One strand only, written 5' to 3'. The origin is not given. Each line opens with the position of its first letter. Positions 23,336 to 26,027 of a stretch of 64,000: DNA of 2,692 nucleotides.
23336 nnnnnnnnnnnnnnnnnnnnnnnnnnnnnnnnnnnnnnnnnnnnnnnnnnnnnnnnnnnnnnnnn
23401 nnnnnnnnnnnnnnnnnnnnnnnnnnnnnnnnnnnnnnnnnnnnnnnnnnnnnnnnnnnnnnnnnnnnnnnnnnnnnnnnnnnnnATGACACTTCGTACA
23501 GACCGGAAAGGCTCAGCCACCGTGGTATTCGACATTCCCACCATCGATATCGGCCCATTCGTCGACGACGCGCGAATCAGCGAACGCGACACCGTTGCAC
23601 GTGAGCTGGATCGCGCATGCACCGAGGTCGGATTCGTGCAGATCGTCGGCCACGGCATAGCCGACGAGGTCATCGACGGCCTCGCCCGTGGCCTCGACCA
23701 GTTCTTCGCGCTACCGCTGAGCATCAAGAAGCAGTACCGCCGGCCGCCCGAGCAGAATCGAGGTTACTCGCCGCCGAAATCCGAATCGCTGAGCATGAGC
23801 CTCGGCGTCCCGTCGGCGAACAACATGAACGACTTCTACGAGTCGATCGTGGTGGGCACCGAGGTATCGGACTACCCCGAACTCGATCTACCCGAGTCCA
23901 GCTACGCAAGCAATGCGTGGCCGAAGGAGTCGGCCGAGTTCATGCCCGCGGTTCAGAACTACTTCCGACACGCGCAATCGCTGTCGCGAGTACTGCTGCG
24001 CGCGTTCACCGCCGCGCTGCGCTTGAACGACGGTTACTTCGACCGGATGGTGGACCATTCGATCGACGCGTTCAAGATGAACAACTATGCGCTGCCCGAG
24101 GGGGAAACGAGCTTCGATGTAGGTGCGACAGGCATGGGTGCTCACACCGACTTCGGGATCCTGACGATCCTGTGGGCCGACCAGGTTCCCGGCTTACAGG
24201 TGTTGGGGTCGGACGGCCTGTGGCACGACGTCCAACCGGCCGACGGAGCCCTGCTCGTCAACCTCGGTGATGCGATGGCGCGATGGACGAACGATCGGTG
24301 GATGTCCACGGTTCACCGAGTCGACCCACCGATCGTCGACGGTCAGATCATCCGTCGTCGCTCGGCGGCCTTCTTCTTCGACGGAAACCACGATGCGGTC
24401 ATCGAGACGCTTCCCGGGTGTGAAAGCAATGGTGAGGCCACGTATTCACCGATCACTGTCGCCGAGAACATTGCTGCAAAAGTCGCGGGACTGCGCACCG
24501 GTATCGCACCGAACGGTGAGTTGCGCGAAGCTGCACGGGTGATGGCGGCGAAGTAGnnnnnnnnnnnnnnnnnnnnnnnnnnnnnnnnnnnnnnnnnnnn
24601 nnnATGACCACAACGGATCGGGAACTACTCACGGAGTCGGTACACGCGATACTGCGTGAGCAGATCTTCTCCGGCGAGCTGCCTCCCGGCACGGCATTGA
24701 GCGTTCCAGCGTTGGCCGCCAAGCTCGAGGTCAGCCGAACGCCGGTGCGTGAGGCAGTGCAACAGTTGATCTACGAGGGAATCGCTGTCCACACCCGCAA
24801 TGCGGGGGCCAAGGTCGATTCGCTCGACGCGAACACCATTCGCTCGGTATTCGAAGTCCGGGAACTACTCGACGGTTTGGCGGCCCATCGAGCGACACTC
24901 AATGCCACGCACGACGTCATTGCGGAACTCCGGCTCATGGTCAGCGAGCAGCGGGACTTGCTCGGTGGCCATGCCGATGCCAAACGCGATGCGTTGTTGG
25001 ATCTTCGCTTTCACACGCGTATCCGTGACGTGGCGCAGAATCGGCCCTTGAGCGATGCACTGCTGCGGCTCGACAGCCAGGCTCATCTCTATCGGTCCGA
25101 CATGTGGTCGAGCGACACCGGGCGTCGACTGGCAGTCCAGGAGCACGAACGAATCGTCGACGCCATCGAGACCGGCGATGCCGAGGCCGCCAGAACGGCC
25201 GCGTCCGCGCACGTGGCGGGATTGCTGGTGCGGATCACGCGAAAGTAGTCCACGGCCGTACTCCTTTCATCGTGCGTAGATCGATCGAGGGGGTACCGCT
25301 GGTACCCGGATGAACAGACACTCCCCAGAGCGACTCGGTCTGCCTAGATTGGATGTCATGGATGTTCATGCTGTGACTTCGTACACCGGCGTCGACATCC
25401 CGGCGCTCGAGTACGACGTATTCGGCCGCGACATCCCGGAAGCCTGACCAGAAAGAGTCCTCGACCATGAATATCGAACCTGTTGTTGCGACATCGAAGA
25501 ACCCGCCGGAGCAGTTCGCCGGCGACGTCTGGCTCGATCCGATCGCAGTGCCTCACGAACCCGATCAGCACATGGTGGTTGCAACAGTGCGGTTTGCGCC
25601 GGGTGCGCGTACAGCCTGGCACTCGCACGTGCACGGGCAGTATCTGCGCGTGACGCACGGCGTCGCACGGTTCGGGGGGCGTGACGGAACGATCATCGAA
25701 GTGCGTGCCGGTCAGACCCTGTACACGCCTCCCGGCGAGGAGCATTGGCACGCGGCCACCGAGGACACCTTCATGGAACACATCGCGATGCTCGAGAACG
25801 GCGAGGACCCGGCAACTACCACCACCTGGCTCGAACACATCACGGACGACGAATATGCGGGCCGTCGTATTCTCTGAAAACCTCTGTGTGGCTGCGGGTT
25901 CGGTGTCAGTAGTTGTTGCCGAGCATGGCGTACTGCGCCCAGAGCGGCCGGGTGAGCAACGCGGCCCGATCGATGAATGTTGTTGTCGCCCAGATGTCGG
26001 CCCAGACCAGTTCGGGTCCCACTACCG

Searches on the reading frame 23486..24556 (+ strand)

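Call 67: search_protein_families(library=pfam, proteins=[window:23486-24556:+], max_evalue=0.00001)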
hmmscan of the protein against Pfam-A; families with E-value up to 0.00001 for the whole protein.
window:23486-24556:+ (356 aa): 2 families
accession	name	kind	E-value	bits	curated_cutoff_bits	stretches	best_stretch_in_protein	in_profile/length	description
PF14226.12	DIOX_N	-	2.5e-25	89.8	27.3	1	17-148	1-117/117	non-haem dioxygenase in morphine synthesis N-terminal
PF03171.26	2OG-FeII_Oxy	-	6.2e-20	71.8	23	1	197-298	5-99/101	2OG-Fe(II) oxygenase superfamily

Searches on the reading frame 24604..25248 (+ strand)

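Call 67: search_protein_families(library=pfam, proteins=[window:24604-25248:+], max_evalue=0.00001)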
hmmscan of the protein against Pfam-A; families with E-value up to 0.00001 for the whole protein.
window:24604-25248:+ (214 aa): 2 families
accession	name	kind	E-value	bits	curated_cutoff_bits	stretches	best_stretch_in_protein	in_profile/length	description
PF07729.17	FCD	-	2.6e-21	76.7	24.3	1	82-205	2-124/125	FCD domain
PF00392.27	GntR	-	4.1e-15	55.6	27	1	10-71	2-64/64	Bacterial regulatory proteins, gntR family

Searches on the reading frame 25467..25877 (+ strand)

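Call 67: search_protein_families(library=pfam, proteins=[window:25467-25877:+], max_evalue=0.00001)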
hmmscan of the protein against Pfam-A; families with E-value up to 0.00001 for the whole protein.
window:25467-25877:+ (136 aa): 2 families
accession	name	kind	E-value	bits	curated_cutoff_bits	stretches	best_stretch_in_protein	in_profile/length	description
PF07883.17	Cupin_2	-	2e-10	40.7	27.2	1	40-101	2-62/70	Cupin domain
PF12973.13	Cupin_7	-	5.2e-06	26.7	27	1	7-103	6-96/105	ChrR Cupin-like domain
